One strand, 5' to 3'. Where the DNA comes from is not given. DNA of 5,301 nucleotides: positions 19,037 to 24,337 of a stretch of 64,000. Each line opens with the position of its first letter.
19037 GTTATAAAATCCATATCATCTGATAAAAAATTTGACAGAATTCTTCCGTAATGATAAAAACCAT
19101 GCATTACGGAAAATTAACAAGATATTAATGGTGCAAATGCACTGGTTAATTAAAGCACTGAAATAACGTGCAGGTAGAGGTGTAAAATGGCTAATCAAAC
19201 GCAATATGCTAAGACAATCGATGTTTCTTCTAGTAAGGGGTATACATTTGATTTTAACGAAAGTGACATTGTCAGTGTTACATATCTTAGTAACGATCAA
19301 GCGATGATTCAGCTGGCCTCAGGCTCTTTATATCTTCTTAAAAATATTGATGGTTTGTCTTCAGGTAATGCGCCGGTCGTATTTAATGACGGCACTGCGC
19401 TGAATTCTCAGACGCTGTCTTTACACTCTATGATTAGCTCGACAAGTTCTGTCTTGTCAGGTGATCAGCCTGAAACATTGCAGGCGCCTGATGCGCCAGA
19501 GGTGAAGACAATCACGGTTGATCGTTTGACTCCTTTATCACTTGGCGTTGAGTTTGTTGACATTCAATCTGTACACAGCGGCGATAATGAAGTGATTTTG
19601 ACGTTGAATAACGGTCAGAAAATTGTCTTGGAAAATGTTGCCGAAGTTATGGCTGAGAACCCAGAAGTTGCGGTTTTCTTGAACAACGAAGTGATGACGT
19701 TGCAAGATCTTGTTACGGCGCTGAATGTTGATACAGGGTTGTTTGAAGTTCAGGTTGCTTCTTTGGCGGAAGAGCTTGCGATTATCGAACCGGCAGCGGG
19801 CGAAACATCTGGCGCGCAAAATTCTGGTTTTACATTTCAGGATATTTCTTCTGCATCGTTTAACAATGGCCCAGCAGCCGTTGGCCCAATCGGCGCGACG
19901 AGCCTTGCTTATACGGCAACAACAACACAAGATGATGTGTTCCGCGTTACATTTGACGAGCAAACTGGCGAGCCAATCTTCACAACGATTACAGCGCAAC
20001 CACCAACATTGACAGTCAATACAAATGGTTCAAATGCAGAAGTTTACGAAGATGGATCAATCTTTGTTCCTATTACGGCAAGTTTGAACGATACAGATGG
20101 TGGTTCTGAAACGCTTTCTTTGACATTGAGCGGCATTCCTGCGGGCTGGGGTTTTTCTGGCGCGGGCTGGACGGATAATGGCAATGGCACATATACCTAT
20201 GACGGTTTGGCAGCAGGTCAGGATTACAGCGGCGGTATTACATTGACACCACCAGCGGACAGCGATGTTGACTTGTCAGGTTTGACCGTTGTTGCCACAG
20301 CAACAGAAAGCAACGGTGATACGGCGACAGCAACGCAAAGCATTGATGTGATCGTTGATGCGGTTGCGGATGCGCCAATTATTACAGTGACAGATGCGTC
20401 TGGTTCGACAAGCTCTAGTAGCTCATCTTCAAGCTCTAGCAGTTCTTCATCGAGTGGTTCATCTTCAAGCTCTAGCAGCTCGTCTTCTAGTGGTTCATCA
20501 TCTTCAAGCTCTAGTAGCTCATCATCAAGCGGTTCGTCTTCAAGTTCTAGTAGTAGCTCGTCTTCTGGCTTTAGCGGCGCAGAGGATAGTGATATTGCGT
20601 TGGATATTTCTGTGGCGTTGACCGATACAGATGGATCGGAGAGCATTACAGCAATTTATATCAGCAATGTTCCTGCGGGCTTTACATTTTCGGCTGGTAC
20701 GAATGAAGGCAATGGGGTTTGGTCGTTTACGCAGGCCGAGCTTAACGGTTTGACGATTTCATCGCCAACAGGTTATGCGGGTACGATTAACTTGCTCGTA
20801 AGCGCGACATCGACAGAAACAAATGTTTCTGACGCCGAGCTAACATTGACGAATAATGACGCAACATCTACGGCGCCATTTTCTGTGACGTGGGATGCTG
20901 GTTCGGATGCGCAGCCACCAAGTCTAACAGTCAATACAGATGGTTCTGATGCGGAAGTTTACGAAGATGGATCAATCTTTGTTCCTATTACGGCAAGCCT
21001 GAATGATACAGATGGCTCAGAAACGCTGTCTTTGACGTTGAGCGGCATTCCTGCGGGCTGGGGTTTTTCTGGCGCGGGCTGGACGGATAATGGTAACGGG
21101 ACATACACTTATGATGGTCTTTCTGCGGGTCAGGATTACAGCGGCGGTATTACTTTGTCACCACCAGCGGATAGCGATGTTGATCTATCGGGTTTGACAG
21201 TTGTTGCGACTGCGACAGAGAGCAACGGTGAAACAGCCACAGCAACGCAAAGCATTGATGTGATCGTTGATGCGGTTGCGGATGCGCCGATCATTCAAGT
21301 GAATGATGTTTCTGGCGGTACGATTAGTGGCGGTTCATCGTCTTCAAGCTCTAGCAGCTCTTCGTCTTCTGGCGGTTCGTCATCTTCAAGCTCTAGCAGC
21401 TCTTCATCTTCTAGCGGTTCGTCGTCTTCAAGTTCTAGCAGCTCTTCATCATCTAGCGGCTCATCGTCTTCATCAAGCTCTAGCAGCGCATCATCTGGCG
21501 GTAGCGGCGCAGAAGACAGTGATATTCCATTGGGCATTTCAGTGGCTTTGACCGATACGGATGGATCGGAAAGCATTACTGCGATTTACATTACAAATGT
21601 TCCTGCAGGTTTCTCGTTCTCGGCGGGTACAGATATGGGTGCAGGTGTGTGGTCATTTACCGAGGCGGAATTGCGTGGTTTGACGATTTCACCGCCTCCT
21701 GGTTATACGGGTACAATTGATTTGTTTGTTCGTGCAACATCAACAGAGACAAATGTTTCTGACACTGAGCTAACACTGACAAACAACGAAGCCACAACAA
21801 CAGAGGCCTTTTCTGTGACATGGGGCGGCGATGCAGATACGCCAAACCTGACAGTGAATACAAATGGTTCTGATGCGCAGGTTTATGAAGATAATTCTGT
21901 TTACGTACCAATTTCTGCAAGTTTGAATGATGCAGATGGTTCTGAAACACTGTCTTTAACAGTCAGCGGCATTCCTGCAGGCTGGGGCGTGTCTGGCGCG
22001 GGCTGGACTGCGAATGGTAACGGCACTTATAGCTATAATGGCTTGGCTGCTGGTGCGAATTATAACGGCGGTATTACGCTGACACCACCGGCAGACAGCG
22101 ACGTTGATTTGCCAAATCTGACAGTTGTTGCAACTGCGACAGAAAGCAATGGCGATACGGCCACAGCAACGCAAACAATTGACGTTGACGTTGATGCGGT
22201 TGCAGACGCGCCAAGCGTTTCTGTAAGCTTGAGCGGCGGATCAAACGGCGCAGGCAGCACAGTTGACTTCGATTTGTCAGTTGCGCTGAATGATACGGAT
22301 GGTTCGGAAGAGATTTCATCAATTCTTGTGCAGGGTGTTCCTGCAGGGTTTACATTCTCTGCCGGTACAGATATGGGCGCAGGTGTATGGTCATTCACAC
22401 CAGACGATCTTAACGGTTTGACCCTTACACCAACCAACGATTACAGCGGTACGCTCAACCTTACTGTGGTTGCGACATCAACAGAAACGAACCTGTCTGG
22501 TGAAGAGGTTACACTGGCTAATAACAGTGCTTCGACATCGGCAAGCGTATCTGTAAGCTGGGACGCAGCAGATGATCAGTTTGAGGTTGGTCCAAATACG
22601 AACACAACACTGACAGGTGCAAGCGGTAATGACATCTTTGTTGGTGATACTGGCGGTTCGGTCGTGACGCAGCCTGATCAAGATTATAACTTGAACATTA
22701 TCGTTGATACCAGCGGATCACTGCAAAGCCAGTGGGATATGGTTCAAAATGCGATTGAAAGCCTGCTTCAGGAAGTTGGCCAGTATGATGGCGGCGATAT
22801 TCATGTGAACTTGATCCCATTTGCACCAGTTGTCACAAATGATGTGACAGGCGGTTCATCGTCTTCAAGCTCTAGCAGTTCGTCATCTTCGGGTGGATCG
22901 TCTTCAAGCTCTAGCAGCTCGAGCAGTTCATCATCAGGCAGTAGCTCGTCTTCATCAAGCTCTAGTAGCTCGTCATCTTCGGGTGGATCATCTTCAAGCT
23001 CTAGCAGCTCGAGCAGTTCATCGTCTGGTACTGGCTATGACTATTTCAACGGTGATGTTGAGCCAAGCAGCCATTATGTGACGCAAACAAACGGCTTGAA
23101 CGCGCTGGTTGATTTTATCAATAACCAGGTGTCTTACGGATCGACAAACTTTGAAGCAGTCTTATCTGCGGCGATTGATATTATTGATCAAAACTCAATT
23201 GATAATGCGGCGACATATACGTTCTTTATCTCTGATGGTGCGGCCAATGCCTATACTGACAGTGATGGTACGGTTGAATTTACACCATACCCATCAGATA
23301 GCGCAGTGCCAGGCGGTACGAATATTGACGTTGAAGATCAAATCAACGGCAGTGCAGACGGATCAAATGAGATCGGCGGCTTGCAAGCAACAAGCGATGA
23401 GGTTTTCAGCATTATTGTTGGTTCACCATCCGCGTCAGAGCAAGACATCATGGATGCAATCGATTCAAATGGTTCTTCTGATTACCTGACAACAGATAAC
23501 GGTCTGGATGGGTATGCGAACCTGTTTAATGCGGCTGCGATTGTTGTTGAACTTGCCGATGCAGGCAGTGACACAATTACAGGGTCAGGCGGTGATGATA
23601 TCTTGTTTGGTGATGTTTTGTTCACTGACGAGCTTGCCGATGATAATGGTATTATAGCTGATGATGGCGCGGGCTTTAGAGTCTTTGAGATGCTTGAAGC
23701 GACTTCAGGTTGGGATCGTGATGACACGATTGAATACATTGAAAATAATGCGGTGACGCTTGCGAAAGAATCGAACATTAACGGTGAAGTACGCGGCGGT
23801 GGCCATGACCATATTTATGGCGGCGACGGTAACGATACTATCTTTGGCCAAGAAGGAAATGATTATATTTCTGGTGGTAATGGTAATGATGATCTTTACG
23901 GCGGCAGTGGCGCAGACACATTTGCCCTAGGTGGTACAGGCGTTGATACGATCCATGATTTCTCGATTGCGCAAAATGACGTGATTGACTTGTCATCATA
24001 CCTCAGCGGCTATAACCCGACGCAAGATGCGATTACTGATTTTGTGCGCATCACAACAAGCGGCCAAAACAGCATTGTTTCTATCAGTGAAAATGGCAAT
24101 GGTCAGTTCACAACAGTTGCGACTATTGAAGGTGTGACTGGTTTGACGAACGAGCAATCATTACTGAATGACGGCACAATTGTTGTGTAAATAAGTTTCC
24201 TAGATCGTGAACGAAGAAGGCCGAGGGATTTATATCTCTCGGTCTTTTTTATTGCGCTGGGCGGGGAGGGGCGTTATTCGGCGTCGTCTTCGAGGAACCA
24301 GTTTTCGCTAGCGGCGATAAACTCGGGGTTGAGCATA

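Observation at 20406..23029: The same poly-Ser-coding DNA cassette appears at three separate positions in one giant gene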

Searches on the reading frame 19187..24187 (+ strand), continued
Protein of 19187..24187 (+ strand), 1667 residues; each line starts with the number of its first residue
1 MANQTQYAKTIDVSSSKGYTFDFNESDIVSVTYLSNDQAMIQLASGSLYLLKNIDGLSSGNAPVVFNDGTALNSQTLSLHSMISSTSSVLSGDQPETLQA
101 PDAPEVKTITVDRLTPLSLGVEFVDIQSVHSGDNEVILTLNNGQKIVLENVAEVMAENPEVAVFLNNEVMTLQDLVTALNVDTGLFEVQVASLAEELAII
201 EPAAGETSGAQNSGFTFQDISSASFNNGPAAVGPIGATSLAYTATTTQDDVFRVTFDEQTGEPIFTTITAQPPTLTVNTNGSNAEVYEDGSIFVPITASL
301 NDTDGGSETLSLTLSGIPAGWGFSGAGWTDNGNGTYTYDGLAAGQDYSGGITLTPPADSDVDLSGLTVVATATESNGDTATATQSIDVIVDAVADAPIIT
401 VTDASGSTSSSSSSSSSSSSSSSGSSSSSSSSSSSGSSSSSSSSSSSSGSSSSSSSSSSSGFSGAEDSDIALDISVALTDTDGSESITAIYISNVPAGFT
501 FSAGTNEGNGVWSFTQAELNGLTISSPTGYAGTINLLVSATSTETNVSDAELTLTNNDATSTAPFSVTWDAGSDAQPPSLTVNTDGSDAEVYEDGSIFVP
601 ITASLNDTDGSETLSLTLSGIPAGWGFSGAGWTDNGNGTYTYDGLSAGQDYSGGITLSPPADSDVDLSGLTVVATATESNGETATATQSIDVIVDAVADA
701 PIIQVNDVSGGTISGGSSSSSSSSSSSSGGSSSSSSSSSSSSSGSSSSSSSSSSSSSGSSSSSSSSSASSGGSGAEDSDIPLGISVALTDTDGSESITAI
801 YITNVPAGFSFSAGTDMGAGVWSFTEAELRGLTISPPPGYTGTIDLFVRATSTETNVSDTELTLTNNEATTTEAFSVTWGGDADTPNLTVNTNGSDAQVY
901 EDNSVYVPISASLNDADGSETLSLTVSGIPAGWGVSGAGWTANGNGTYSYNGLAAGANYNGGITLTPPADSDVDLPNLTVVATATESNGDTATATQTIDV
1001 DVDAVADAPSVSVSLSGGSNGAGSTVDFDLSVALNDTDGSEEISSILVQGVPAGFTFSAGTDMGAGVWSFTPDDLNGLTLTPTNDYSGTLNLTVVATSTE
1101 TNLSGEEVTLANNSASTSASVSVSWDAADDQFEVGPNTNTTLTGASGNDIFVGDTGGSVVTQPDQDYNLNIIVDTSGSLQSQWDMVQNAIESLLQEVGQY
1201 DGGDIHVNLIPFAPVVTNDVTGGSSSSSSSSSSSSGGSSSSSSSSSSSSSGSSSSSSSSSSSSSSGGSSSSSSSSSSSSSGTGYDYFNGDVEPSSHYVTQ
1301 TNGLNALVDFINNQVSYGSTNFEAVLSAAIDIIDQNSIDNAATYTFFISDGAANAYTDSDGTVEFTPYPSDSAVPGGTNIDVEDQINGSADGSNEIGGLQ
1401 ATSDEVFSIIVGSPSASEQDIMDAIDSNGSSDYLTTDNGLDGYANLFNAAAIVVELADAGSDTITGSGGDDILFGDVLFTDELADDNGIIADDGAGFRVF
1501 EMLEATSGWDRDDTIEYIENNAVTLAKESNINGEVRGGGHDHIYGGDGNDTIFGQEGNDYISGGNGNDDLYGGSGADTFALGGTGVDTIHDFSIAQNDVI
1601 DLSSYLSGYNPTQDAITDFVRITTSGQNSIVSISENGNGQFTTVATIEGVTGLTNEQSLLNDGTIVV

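Call 14: find_encoding_contigs(protein=window:19187-24187:+, flank=10000, max_places=6)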
Protein window:19187-24187:+ (1667 aa): 5 contigs read that carry it; 1 place shown.
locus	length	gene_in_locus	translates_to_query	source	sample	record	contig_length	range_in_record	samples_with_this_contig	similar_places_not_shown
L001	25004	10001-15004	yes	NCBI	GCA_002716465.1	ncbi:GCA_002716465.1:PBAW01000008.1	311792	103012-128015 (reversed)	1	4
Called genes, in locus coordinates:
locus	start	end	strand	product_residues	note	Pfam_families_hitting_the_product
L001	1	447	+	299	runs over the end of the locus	PF00685:Sulfotransfer_1 (faint), PF13469:Sulfotransfer_3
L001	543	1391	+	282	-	PF00685:Sulfotransfer_1 (weak), PF13469:Sulfotransfer_3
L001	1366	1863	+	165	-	PF00132:Hexapep, PF14602:Hexapep_2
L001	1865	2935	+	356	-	PF01436:NHL (faint)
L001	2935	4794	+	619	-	PF13522:GATase_6, PF13537:GATase_7, PF00733:Asn_synthase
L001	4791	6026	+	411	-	PF00733:Asn_synthase (weak)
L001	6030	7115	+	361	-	PF13439:Glyco_transf_4, PF00534:Glycos_transf_1, PF13692:Glyco_trans_1_4, PF13524:Glyco_trans_1_2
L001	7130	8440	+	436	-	PF13505:OMP_b-brl (faint), PF10082:BBP2_2, PF05275:CopB (faint), PF04338:DUF481 (weak)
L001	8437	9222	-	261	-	PF01209:Ubie_methyltran (weak), PF05175:MTS, PF05401:NodS (weak), PF13489:Methyltransf_23, PF08241:Methyltransf_11, PF08242:Methyltransf_12, PF13649:Methyltransf_25, PF13847:Methyltransf_31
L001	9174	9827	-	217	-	PF12146:Hydrolase_4 (weak), PF12697:Abhydrolase_6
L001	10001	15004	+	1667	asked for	-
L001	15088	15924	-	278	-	PF00459:Inositol_P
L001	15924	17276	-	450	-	PF03721:UDPG_MGDP_dh_N, PF00984:UDPG_MGDP_dh, PF03720:UDPG_MGDP_dh_C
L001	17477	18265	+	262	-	PF07277:SapC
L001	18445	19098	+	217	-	PF12728:HTH_17 (weak)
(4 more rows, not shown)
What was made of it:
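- On Contingency / variable-number tandem repeat locus: The full protein is identical on 5 contigs (call 14).
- The complete protein is identical on 5 contigs (call 14).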

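Call 16: list_cluster_members(proteins=[window:19187-24187:+])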
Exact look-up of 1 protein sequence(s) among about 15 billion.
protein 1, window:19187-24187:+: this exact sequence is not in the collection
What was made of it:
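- Tried and rejected: Exact look-up of the protein in the 15-billion-protein clusters, hoping for length variants: the sequence is not in that collection (call 16).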

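Call 36: find_encoding_contigs(protein=P0030, flank=10000, max_places=3)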
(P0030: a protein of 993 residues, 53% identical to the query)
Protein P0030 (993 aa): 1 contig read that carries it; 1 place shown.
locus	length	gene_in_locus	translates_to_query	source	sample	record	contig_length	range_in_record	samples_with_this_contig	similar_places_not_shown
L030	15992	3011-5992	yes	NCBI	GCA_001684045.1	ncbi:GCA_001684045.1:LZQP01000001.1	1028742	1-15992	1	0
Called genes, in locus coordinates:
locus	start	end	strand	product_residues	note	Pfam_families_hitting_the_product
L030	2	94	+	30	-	?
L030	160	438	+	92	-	PF02569:Pantoate_ligase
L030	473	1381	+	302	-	PF01545:Cation_efflux, PF16916:ZT_dimer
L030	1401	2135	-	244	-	PF01209:Ubie_methyltran (weak), PF05175:MTS, PF13489:Methyltransf_23, PF13649:Methyltransf_25, PF13847:Methyltransf_31, PF08241:Methyltransf_11, PF08242:Methyltransf_12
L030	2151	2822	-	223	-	PF12697:Abhydrolase_6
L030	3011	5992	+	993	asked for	PF00353:HemolysinCabind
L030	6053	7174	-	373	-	-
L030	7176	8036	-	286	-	PF00459:Inositol_P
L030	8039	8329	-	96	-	PF03720:UDPG_MGDP_dh_C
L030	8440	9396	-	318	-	PF03721:UDPG_MGDP_dh_N, PF00984:UDPG_MGDP_dh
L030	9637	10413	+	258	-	PF07277:SapC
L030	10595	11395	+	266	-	PF12728:HTH_17 (weak)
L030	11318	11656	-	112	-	PF00111:Fer2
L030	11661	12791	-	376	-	PF00155:Aminotran_1_2, PF00266:Aminotran_5, PF01212:Beta_elim_lyase (weak)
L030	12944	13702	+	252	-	PF02129:Peptidase_S15, PF00561:Abhydrolase_1 (weak), PF12146:Hydrolase_4 (weak)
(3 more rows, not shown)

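Call 37: find_encoding_contigs(protein=P0002, flank=10000, max_places=3)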
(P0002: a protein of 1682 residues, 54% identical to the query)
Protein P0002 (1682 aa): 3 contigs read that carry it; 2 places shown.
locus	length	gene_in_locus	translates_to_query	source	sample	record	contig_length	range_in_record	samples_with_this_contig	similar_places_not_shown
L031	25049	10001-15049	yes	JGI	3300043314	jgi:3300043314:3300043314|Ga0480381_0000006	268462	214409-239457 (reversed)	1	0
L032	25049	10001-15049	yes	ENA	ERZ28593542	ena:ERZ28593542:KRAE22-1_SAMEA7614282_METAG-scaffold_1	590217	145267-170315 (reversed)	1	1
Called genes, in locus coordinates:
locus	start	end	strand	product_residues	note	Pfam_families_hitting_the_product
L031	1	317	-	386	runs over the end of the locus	PF00268:Ribonuc_red_sm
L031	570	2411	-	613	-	PF00317:Ribonuc_red_lgN, PF02867:Ribonuc_red_lgC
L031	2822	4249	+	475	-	PF00224:PK, PF02887:PK_C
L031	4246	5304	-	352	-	-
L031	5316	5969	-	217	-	-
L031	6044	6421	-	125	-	PF02152:FolB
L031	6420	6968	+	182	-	PF00186:DHFR_1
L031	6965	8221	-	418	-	PF10082:BBP2_2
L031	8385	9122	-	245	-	PF05401:NodS (weak), PF13489:Methyltransf_23, PF05175:MTS, PF13847:Methyltransf_31, PF08241:Methyltransf_11, PF08242:Methyltransf_12, PF13649:Methyltransf_25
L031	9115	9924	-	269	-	PF12697:Abhydrolase_6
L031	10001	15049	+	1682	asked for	PF11090:Phage_T7_Gp13 (faint), PF00353:HemolysinCabind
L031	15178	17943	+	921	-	-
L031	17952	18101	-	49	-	-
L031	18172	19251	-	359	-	-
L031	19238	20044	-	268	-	PF00459:Inositol_P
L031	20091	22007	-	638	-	PF00009:GTP_EFTU, PF01926:MMR_HSR1 (weak), PF01656:CbiA (faint), PF03144:GTP_EFTU_D2 (weak), PF22594:GTP-eEF1A_C, PF01583:APS_kinase, PF13671:AAA_33 (weak)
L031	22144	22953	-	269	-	PF01507:PAPS_reduct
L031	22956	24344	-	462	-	PF03446:NAD_binding_2 (faint), PF03721:UDPG_MGDP_dh_N, PF00984:UDPG_MGDP_dh, PF03720:UDPG_MGDP_dh_C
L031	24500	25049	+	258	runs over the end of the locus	PF07277:SapC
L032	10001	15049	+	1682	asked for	PF11090:Phage_T7_Gp13 (faint), PF00353:HemolysinCabind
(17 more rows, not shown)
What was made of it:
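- The orthologous locus L031 also has APS-kinase/GTPase and PAPS-reductase-family genes (call 37). The same neighbourhood surrounds the tract-free orthologues, so the linkage predates the tracts (calls 36, 37).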

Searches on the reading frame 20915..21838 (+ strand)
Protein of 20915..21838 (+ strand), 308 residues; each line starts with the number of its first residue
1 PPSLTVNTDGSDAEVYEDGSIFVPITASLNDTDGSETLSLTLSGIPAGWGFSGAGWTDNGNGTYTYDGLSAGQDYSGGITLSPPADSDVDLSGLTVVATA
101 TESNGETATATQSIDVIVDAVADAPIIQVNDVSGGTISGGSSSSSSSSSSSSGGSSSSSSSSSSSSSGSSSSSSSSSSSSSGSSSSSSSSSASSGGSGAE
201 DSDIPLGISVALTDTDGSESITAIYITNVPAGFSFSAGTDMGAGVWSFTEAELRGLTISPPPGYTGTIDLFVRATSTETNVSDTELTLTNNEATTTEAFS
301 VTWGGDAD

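Call 51: predict_structure(alignment_id=A1)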
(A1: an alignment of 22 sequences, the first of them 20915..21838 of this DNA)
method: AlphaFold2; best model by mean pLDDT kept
length: 308 residues; sequences in the alignment: 22
mean_pLDDT: 83.3   pTM: 0.67
mean pLDDT of the five models: 83.3, 83.0, 82.5, 82.5, 81.4
residues with pLDDT >= 90: 192; 70-90: 48; 50-70: 20; < 50: 48
segments of 3 or more residues with pLDDT < 50: 135-145, 147-155, 159-179, 187-189
pLDDT, mean of each block of 10 residues (from residue 1): 94 90 97 91 95 97 95 97 86 96 96 93 93 55 46 46 42 43 51 76 94 87 98 98 98 96 95 92 73 95 79
secondary structure, 60 per line:
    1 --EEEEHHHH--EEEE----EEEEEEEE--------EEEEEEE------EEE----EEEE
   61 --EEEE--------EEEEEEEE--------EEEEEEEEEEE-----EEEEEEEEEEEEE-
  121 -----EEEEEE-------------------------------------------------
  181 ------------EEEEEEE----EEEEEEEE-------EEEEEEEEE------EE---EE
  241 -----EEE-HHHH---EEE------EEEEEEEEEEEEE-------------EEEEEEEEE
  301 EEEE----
elements in order: E3-6 H7-10 E13-16 E21-28 E37-43 E50-52 E57-60 E63-66 E75-82 E91-101 E107-119 E126-131 E193-199 E204-211 E219-227 E246-248 H250-253 E257-259 E266-278 E292-304
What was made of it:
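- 20915..21838 (+): Tandem unit U2 (domain A plus domain B), carries tract 2. AlphaFold2 with alignment A1: mean pLDDT 83 and two beta-sandwich domains (call 51).
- On Type I-secreted RTX adhesin: AlphaFold2 pLDDT 83 with two beta-sandwiches (call 51).
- Closest known: Polyserine linkers. Same: The tract is predicted disordered here (call 51).
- In the AlphaFold2 model the strand at residues 126-131 precedes the tract and a strand at 193-199 follows it (call 51). pLDDT is below 50 across the tract and above 90 in most of the flanking sequence (call 51).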

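Call 54: fold_search(model_id=the predicted structure, library=pdb)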
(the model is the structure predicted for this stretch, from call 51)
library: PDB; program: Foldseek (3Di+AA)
matches with E <= 10: 1960; with E <= 0.001: 753
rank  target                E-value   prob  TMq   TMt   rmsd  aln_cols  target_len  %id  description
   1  4g1m_A                6.6e-08  1.00  0.41  0.17  10.3       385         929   10  Re-refinement of alpha V beta 3 structure (released 2012-12-12)
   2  8xez_A                1.7e-07  1.00  0.40  0.17   9.8       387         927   11  Cryo-EM structure of integrin ITGAV/ITGB3 complex, conformation 5 (released 2024-12-18)
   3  8xen_A                2.5e-07  1.00  0.40  0.17   9.0       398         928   10  Cryo-EM structure of integrin ITGAV/ITGB3 complex, conformation 4 (released 2024-12-18)
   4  3qe5_A                3.6e-07  1.00  0.31  0.22  14.2       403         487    8  Complete structure of Streptococcus mutans Antigen I/II carboxy-terminus (released 2011-04-20)
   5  8zdg_A                4.5e-07  1.00  0.39  0.17   9.3       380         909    9  Cryo-EM structure of the integrin avb3 with CWHM-12, conformation 1 (released 2025-10-22)
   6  4mmz_A                6.6e-07  1.00  0.38  0.16  10.4       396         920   11  Integrin AlphaVBeta3 ectodomain bound to an antagonistic tenth domain of Fibronectin (released 2014-03-26)
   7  5dzy_E                7.4e-07  1.00  0.37  0.29   7.2       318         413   12  Protocadherin beta 8 extracellular cadherin domains 1-4 (released 2016-05-04)
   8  4mmx_A                1.4e-06  1.00  0.40  0.17   9.7       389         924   11  Integrin AlphaVBeta3 ectodomain bound to the tenth domain of Fibronectin (released 2014-03-26)
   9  4nen_A                1.6e-06  1.00  0.34  0.14   9.5       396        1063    8  An internal ligand-bound, metastable state of a leukocyte integrin, aXb2 (released 2014-01-15)
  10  1jv2_A                2.2e-06  1.00  0.41  0.17   8.4       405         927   11  CRYSTAL STRUCTURE OF THE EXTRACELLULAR SEGMENT OF INTEGRIN ALPHAVBETA3 (released 2001-10-17)
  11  5y9h_B                2.3e-06  1.00  0.29  0.22  11.9       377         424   10  Crystal structure of SafDAA-dsc complex (released 2017-11-15)
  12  8egw_B                2.6e-06  1.00  0.35  0.28   8.7       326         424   10  Complex of Fat4(EC1-4) bound to Dchs1(EC1-3) (released 2023-02-22)
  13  5dzy_C                2.7e-06  1.00  0.32  0.26   8.7       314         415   12  Protocadherin beta 8 extracellular cadherin domains 1-4 (released 2016-05-04)
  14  3k71_E                3.6e-06  1.00  0.24  0.10  22.0       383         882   10  Structure of integrin alphaX beta2 ectodomain (released 2010-01-12)
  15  5dzy_B                4.0e-06  1.00  0.38  0.31   7.0       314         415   12  Protocadherin beta 8 extracellular cadherin domains 1-4 (released 2016-05-04)
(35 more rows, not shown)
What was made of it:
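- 20915..21838 (+): Foldseek matches tandem Ig/cadherin-like structures (call 54).
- On Type I-secreted RTX adhesin: Foldseek matches cadherin and integrin-leg structures (call 54).
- Closest known: Serine-rich repeat glycoproteins of Gram-positive bacteria. Same: The SraP ligand-binding region is among the fold matches of the flanking beta-sandwich domains (call 54).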

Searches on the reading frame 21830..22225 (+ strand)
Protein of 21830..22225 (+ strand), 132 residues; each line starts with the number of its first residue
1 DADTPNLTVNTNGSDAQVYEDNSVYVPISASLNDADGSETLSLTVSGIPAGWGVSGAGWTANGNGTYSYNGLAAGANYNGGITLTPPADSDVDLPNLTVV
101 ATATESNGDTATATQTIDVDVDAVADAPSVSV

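Call 31: search_protein_families(library=pfam, proteins=[window:21830-22225:+], max_evalue=1)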
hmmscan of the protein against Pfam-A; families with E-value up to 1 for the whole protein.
window:21830-22225:+ (132 aa): 2 families
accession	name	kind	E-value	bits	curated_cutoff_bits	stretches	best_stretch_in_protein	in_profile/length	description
PF07705.17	CARDB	-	0.0086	16.7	22.7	1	4-94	1-79/101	CARDB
PF10633.15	NPCBM_assoc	-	0.02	15.5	24.4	1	29-102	12-76/78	NPCBM-associated, NEW3 domain of alpha-galactosidase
